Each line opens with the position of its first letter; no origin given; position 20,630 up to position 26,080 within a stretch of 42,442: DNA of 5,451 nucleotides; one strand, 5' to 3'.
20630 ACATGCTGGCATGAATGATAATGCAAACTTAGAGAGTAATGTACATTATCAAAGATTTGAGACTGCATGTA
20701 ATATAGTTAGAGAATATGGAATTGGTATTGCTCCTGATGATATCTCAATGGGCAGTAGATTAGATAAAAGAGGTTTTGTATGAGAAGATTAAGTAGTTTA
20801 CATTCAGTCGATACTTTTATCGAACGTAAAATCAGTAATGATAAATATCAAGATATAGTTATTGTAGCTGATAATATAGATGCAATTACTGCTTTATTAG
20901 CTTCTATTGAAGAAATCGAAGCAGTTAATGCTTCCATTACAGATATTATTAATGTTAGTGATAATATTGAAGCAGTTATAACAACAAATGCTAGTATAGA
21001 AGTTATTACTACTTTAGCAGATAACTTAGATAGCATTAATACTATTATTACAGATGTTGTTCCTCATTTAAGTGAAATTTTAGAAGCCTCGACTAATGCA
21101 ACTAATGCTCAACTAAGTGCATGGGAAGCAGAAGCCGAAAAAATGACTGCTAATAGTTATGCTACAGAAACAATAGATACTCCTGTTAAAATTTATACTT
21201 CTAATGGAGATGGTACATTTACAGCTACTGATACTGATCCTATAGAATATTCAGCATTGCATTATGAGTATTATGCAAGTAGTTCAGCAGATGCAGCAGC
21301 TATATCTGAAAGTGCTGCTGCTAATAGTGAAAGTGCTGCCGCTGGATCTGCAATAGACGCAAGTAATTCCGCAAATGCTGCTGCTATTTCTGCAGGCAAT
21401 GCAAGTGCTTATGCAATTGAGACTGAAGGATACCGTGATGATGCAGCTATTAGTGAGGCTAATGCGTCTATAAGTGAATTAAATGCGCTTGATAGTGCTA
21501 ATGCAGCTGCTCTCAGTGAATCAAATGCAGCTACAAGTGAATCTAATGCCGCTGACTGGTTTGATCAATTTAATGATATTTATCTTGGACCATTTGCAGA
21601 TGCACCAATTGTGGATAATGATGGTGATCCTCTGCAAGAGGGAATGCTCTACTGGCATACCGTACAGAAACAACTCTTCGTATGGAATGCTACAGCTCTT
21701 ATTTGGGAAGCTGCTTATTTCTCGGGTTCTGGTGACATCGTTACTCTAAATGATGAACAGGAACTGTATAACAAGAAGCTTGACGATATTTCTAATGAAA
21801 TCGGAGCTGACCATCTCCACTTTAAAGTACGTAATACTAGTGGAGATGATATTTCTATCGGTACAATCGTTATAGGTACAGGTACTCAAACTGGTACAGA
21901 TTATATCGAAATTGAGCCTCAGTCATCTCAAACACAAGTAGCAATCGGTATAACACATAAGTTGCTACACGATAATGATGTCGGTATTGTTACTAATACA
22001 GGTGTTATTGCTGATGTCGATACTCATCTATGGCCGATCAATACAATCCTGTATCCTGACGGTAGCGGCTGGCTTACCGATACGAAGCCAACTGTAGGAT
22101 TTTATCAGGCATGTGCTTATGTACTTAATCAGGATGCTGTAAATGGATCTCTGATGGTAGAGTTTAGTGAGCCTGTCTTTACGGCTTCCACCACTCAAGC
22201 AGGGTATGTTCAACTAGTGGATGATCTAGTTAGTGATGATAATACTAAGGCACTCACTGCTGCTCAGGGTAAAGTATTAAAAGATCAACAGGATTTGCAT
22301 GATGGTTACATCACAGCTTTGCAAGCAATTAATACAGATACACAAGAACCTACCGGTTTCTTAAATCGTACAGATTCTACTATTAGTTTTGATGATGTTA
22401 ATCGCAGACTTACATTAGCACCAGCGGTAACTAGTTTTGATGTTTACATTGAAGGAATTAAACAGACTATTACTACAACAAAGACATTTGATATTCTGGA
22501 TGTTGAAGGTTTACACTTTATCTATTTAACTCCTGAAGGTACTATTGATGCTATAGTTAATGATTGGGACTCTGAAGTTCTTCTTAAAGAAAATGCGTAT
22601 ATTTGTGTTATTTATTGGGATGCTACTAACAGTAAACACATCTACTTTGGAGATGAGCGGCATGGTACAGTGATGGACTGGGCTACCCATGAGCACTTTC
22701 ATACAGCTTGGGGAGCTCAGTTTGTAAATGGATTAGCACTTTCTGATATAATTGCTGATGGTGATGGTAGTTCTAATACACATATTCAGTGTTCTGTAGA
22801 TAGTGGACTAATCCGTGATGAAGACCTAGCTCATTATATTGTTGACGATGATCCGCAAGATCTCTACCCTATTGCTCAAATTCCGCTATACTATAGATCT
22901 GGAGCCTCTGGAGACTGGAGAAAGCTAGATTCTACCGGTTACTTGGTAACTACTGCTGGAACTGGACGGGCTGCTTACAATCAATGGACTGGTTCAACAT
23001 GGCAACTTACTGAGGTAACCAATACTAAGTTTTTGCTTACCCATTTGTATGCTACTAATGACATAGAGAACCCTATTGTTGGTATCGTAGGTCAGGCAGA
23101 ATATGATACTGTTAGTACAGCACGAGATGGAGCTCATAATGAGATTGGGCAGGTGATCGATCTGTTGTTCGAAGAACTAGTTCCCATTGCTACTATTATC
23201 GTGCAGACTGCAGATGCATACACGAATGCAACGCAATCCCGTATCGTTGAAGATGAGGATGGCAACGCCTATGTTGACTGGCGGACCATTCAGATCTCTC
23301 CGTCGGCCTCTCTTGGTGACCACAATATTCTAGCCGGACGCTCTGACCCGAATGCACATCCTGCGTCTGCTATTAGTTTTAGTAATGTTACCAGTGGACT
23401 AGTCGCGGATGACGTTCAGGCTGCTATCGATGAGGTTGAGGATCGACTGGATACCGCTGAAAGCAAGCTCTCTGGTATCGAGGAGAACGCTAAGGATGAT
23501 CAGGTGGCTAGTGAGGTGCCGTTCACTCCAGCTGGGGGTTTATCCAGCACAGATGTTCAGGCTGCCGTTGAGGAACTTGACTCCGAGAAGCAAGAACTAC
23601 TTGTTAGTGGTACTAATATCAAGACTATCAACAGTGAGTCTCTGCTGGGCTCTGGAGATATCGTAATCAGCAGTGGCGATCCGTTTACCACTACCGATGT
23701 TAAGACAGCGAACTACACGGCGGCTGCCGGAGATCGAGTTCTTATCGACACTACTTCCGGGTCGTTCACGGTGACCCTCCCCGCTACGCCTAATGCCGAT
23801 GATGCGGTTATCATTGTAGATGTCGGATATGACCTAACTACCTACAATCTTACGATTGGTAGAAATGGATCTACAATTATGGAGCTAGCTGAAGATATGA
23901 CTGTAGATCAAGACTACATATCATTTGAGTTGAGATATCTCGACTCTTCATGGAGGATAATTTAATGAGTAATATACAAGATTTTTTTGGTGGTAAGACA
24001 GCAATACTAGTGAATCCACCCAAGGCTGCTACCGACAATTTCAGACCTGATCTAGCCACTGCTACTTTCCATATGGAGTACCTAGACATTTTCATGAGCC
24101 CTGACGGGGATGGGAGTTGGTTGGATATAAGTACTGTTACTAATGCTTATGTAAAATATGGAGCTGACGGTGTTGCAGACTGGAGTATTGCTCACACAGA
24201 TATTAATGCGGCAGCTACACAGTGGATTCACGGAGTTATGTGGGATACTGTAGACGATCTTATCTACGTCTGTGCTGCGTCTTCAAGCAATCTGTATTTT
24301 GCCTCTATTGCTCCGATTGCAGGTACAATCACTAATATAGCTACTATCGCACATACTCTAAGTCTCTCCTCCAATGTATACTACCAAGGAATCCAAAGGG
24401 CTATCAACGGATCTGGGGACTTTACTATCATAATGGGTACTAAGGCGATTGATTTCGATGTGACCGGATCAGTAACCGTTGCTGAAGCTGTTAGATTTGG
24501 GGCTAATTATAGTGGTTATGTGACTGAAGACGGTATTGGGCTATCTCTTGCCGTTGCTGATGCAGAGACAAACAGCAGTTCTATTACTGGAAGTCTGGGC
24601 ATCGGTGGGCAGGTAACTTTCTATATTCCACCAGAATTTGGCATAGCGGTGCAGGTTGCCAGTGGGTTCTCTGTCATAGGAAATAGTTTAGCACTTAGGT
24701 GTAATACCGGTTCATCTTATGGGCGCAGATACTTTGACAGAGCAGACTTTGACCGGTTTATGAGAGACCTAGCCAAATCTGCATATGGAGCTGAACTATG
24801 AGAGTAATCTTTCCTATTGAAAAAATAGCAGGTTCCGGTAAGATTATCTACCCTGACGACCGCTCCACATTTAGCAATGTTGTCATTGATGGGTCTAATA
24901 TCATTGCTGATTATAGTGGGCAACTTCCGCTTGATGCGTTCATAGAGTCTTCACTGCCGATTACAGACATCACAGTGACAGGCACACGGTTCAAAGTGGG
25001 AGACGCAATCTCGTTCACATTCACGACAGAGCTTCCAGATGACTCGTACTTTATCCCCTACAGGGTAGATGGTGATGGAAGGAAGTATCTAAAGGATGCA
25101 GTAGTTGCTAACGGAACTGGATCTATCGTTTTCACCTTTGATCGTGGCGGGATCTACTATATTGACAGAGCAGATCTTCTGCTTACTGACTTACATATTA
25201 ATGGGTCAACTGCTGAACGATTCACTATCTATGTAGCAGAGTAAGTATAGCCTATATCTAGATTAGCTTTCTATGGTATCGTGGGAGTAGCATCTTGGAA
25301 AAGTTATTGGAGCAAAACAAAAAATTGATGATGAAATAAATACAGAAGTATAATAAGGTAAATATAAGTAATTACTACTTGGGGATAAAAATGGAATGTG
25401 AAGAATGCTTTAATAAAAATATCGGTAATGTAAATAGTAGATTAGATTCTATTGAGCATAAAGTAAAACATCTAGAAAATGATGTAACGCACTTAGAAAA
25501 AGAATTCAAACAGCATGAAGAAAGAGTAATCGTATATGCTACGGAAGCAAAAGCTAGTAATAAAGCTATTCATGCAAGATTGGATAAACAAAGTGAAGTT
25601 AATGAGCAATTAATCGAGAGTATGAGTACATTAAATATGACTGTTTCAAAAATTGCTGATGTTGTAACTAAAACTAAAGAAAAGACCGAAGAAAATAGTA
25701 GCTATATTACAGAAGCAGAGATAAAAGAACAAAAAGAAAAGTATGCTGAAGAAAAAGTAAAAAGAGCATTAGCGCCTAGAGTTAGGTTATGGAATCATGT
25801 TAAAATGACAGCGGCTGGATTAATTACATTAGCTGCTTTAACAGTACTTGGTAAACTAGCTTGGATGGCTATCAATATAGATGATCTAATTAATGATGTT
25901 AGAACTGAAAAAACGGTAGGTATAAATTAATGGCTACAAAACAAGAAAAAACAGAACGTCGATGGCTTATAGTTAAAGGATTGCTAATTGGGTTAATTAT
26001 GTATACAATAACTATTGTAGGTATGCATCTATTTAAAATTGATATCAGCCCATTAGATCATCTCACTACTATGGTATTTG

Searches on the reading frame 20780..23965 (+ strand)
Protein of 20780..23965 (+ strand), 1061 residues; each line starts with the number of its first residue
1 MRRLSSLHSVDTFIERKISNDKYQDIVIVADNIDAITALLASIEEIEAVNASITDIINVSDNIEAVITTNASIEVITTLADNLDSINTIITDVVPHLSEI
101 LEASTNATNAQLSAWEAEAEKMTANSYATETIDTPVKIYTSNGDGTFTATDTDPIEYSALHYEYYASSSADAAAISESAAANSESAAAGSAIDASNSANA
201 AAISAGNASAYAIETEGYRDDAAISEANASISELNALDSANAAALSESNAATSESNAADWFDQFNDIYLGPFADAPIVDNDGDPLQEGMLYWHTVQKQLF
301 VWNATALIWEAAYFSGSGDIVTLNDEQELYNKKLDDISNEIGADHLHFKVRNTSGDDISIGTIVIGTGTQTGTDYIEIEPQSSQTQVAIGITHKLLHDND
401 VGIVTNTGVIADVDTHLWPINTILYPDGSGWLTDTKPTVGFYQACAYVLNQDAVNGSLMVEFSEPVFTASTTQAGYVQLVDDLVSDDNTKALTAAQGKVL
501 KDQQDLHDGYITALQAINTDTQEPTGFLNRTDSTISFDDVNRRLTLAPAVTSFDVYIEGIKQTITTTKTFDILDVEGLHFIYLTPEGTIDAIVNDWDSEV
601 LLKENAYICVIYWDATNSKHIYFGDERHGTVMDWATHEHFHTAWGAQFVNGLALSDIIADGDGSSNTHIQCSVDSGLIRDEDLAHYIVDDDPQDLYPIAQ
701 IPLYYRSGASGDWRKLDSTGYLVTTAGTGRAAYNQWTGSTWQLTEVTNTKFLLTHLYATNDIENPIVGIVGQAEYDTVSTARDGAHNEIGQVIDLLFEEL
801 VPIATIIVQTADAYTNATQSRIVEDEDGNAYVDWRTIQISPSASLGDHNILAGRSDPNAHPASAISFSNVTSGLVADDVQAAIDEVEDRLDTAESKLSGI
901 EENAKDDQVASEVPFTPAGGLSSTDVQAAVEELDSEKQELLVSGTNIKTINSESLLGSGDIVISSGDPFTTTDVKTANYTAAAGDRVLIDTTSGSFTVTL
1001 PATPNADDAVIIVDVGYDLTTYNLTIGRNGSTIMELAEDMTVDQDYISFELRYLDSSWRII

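Call 26: search_protein_families(library=phrogs, proteins=[window:20780-23965:+], max_evalue=0.001)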
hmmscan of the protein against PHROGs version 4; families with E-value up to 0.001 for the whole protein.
window:20780-23965:+ (1061 aa): 13 families
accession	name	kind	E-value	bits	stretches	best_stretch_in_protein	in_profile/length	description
phrog_35823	-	unknown function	7.3e-17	61.7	1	17-306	21-291/1152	-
phrog_4302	-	unknown function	9.4e-17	61.9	1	971-1054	259-342/499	-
phrog_38058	-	tail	1.1e-15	57.9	1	103-306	308-511/708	tail fiber protein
phrog_31104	-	unknown function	1.3e-14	55.1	1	970-1057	267-355/365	-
phrog_29482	-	unknown function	4.3e-13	50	1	165-331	112-276/477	-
phrog_8859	-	unknown function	1.5e-07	31.7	1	971-1040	40-109/400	-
phrog_1419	-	tail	7e-07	28.8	1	100-258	138-296/793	tail protein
phrog_24369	-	tail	1.3e-05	24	1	85-266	34-213/1396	tail fiber protein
phrog_745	-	unknown function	0.00027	19.6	1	65-257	77-263/1452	-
phrog_3279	-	tail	0.00041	21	1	148-258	130-245/396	tail fiber protein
phrog_8780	-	tail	0.0007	18.9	1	87-259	125-297/755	minor tail protein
phrog_5481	-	tail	0.00086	18.8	1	158-258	64-164/1043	tail fiber protein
phrog_24159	-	tail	0.00088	18.6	1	45-270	63-286/972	tail fiber protein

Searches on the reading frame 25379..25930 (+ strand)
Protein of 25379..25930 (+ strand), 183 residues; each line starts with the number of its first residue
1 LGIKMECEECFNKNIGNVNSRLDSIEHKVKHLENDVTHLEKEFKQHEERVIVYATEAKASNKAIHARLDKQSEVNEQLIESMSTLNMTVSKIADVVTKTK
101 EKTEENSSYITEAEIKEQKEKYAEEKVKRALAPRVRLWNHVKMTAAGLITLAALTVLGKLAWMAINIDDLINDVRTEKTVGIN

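Call 73: search_protein_families(library=pfam, proteins=[window:25379-25930:+], max_evalue=0.05)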
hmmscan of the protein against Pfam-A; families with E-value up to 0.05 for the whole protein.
window:25379-25930:+ (183 aa): 12 families
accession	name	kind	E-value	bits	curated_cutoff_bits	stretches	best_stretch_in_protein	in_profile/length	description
PF00261.25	Tropomyosin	-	0.00043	20.2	38.6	1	5-69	173-233/242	Tropomyosin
PF01496.24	V_ATPase_I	-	0.0038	15.7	30.7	1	16-176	26-192/815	V-type ATPase 116kDa subunit family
PF04426.17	Bul1_C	-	0.0075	16.2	24.2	1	19-126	74-182/272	Bul1 C terminus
PF01519.22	DUF16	-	0.011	16.6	40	1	17-86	31-96/104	Protein of unknown function DUF16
PF10158.14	LOH1CR12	-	0.014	15.9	24.7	1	8-88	37-116/131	Tumour suppressor protein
PF03285.20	Paralemmin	-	0.015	15.3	27.3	1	22-127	56-158/333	Paralemmin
PF14932.11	HAUS-augmin3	-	0.022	14.7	29.4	1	17-114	70-167/260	HAUS augmin-like complex subunit 3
PF25450.1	Rab11-FIP3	-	0.026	15.3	31.9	0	20-121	14-116/125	Rab11-FIP3-like domain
PF05531.17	NPV_P10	-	0.034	15.1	29.8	0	25-43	9-27/75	Nucleopolyhedrovirus P10 protein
PF01920.25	Prefoldin_2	-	0.039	14.4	27.6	0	17-50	66-99/106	Prefoldin subunit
PF10046.14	BLOC1_2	-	0.046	14.5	33.4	0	13-49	58-94/96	Biogenesis of lysosome-related organelles complex-1 subunit 2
PF19111.5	DUF5798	-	0.046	14.4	27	0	13-53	22-60/89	Family of unknown function (DUF5798)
